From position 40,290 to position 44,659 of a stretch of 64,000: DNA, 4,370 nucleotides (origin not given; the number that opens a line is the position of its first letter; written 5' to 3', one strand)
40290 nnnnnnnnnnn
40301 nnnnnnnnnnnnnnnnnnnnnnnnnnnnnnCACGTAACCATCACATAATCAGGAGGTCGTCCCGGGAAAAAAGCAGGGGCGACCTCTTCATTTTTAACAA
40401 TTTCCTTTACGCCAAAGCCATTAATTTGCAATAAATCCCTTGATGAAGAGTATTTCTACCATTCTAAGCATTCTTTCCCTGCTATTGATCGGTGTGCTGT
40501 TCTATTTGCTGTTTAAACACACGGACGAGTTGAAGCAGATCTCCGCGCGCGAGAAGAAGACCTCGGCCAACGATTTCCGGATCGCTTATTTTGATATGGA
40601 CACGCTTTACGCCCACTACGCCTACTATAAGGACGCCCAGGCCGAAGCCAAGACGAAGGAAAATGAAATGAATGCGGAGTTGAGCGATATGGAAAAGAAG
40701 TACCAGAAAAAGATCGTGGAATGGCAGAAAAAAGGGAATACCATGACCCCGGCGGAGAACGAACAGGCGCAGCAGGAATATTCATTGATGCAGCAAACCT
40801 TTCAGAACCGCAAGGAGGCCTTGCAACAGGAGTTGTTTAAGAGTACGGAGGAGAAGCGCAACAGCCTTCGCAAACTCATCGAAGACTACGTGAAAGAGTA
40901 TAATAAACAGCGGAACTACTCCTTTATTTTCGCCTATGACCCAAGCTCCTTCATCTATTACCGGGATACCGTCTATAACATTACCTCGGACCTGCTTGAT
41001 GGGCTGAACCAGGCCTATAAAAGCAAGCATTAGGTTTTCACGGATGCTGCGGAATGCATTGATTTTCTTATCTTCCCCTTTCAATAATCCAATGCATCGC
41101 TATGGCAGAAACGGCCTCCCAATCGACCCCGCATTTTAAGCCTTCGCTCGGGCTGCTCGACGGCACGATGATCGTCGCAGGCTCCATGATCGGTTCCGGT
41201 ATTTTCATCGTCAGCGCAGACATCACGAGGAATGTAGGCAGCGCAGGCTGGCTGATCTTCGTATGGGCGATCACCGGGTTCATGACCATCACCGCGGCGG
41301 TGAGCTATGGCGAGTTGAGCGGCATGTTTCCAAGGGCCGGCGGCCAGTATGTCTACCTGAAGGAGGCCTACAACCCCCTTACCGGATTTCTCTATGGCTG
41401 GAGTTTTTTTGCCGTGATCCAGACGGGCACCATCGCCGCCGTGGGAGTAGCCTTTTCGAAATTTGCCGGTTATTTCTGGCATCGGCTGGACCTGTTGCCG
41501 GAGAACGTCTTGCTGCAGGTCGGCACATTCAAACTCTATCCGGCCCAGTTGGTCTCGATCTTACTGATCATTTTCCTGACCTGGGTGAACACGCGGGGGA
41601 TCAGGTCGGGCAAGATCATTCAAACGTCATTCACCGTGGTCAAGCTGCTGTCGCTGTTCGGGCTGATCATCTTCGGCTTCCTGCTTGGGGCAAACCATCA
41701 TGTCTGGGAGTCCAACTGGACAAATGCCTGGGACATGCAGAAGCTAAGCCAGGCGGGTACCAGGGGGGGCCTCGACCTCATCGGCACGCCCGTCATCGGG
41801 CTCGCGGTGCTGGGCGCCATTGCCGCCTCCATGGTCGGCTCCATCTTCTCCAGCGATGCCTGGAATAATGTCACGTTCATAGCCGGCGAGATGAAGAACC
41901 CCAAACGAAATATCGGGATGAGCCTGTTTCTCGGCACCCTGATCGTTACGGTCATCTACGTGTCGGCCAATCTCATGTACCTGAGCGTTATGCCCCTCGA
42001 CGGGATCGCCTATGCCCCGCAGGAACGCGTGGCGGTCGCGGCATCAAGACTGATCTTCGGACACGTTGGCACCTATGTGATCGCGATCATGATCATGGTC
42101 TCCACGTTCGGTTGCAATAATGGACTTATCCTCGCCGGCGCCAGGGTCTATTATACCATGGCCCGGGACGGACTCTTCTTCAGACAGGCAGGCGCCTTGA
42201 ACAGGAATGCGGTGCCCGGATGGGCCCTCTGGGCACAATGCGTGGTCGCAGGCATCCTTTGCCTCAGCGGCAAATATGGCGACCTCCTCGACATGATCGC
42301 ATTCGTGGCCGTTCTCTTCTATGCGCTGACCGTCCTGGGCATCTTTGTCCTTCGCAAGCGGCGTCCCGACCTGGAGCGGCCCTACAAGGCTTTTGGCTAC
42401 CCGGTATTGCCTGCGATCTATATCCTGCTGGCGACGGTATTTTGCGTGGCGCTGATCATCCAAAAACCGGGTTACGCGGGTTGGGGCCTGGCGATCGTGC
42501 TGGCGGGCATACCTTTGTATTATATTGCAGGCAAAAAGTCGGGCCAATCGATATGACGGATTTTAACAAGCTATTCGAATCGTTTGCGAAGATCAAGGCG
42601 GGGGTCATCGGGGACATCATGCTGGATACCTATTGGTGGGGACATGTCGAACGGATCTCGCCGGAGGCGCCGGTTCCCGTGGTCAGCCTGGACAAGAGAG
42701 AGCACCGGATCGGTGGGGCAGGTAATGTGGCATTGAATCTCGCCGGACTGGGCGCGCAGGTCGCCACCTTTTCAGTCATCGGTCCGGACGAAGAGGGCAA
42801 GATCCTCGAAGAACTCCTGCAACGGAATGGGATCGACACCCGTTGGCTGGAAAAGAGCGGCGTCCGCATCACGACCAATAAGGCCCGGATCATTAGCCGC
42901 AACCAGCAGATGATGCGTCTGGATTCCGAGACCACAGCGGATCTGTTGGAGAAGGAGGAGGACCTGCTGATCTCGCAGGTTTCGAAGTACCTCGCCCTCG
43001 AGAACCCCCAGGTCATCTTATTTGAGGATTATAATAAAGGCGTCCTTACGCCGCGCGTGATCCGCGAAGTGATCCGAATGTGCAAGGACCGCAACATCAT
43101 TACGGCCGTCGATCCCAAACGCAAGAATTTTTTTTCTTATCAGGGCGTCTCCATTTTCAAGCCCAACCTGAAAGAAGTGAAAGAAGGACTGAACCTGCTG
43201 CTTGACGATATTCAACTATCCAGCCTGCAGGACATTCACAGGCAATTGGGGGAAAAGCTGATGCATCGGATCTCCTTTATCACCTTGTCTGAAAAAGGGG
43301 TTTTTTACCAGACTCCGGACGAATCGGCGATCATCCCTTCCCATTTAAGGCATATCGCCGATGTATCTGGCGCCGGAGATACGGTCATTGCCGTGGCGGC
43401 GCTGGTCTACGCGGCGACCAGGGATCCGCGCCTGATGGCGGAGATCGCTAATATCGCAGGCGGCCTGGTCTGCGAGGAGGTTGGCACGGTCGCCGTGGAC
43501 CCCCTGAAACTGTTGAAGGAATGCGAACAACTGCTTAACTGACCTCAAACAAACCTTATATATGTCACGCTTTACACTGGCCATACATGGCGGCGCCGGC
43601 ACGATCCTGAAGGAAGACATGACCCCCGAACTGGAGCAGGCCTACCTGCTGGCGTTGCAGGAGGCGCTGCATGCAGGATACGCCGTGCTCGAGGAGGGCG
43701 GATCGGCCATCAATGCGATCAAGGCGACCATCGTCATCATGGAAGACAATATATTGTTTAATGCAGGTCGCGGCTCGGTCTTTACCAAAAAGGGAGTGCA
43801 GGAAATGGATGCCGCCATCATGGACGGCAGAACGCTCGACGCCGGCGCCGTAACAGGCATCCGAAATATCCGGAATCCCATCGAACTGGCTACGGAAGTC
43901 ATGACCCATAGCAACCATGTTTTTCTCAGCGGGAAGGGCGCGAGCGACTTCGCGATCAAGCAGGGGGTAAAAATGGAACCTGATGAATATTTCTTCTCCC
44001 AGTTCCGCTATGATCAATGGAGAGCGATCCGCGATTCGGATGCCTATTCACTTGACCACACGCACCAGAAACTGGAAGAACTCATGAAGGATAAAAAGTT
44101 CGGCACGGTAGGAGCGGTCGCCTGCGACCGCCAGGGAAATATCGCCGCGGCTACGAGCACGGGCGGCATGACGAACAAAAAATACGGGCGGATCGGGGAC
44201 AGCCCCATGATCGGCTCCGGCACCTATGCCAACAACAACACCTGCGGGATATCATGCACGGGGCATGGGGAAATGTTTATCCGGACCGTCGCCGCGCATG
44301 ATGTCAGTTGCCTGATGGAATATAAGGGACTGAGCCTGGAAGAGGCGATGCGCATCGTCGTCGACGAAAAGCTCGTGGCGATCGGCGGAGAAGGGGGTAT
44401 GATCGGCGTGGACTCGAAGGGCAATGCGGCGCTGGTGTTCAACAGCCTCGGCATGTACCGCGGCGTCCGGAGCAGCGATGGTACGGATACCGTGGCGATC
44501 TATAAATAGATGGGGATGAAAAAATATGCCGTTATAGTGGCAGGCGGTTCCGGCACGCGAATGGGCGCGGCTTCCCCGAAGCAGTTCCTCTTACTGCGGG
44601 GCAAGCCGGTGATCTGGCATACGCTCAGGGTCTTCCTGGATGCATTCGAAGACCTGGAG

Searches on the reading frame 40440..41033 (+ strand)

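Call 6: search_protein_families(library=pfam, proteins=[window:40440-41033:+], max_evalue=0.01)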
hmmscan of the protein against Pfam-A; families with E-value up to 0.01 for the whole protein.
window:40440-41033:+ (197 aa): 3 families
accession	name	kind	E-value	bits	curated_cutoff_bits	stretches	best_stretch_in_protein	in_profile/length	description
PF03938.19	OmpH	-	2.4e-25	89.8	32.4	1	47-189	1-141/141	Outer membrane protein (OmpH-like)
PF12698.13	ABC2_membrane_3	-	0.0069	16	31.6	1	6-166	2-166/347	ABC-2 family transporter protein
PF13333.12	rve_2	-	0.0095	16.5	22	0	129-158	8-38/56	Integrase core domain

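Call 7: search_protein_families(library=ncbifam, proteins=[window:40440-41033:+], max_evalue=0.01)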
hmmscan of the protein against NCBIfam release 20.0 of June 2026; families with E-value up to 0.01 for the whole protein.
window:40440-41033:+ (197 aa): 1 family
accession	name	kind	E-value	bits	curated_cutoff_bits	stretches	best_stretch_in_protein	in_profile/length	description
NF008047.0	PRK10780.1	equivalog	8.1e-10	39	237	1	43-187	22-162/165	molecular chaperone Skp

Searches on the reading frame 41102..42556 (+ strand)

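Call 6: search_protein_families(library=pfam, proteins=[window:41102-42556:+], max_evalue=0.01)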
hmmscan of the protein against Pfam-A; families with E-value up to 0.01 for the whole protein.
window:41102-42556:+ (484 aa): 2 families
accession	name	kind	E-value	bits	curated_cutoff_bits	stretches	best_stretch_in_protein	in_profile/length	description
PF13520.12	AA_permease_2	-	7.7e-57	193.5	27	1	16-462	1-415/427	Amino acid permease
PF00324.27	AA_permease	-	1.7e-34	119.8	24.6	1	22-451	3-420/470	Amino acid permease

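Call 7: search_protein_families(library=ncbifam, proteins=[window:41102-42556:+], max_evalue=0.01)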
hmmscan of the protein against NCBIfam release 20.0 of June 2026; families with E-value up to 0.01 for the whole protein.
window:41102-42556:+ (484 aa): 18 families
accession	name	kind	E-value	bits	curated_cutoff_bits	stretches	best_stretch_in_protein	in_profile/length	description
TIGR00911.1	2A0308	subfamily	2.1e-66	224.5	701.8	2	238-475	239-472/505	L-type amino acid transporter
TIGR00909.1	2A0306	subfamily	6.1e-53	180.3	556.8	1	15-475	4-428/429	amino acid transporter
NF053761.1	BrChAATpBcaP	equivalog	4.2e-34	118.4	690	2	249-480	228-455/460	branched-chain amino acid transporter BcaP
TIGR00905.1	2A0302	subfamily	7.4e-34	117.3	409.05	1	15-482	8-441/473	basic amino acid/polyamine antiporter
TIGR00906.1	2A0303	subfamily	2.9e-30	105.2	681.7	1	5-420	22-429/602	cationic amino acid transport permease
TIGR00908.1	2A0305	equivalog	1.3e-24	86.9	381.75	1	46-479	35-432/442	ethanolamine permease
NF008245.0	PRK11021.1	equivalog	2.2e-22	79.7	284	2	12-186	4-159/419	L-methionine/branched-chain amino acid transporter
NF008466.1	PRK11357.1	equivalog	6e-22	78.2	800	1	16-479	10-438/446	fructoselysine/psicoselysine transporter FrlA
TIGR03810.1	arg_ornith_anti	equivalog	2.1e-20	72.8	591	1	16-404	3-364/468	arginine-ornithine antiporter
NF007929.0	PRK10644.1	equivalog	3.5e-19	68.8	574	1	15-475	9-426/445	arginine/agmatine antiporter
NF053774.1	TmaoPremMsil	equivalog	2.3e-14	52.9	690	1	40-469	27-453/520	trimethylamine N-oxide permease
TIGR00913.1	2A0310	subfamily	8.5e-13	47.8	578.7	1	22-385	10-352/480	amino acid permease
NF008094.0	PRK10836.1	subfamily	1.3e-12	47.3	735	1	9-395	10-368/489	amino acid permease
TIGR04298.1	his_histam_anti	equivalog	2.1e-12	47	750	1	16-474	2-425/429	histidine-histamine antiporter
NF040513.1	antiport_TyrP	equivalog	2.2e-08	33.2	630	2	260-452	217-418/465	tyrosine-tyramine antiporter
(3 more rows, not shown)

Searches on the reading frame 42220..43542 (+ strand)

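Call 23: search_protein_families(library=ncbifam, proteins=[window:42220-43542:+], max_evalue=1e-10)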
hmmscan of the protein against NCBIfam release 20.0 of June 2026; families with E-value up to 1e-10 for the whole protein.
window:42220-43542:+ (440 aa): 5 families
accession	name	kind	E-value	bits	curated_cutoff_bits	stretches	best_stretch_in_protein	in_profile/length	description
TIGR02198.1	rfaE_dom_I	equivalog_domain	4.4e-94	315.1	345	1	119-435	2-314/315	D-glycero-beta-D-manno-heptose-7-phosphate kinase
NF008454.0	PRK11316.1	equivalog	6.9e-69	232.7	521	1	119-433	5-310/475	bifunctional D-glycero-beta-D-manno-heptose-7-phosphate kinase/D-glycero-beta-D-manno-heptose 1-phosphate adenylyltransferase HldE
TIGR02152.1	D_ribokin_bact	equivalog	6.8e-15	55.2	299.65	1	158-426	28-289/298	ribokinase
TIGR03168.1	1-PFK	subfamily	3.2e-14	52.6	216.4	1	157-430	27-294/305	hexose kinase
TIGR03828.1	pfkB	equivalog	2.5e-13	49.7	292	1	157-428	27-292/305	1-phosphofructokinase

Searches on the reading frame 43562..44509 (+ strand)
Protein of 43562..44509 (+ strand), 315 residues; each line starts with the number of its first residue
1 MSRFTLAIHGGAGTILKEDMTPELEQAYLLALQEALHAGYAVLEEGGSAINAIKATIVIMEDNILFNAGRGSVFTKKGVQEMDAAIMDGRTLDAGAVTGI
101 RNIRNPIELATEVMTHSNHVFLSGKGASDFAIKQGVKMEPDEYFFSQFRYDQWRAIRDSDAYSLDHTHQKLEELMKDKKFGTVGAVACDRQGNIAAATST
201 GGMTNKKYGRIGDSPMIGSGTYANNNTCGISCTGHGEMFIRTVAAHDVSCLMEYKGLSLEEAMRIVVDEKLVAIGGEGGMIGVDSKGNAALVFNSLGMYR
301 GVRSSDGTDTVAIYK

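Call 23: search_protein_families(library=ncbifam, proteins=[window:43562-44509:+], max_evalue=1e-10)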
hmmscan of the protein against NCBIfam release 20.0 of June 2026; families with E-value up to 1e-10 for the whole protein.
window:43562-44509:+ (315 aa): 1 family
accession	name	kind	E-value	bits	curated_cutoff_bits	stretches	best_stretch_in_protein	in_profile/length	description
NF007589.0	PRK10226.1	equivalog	3.1e-102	341.8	567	1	1-315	1-312/321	beta-aspartyl-peptidase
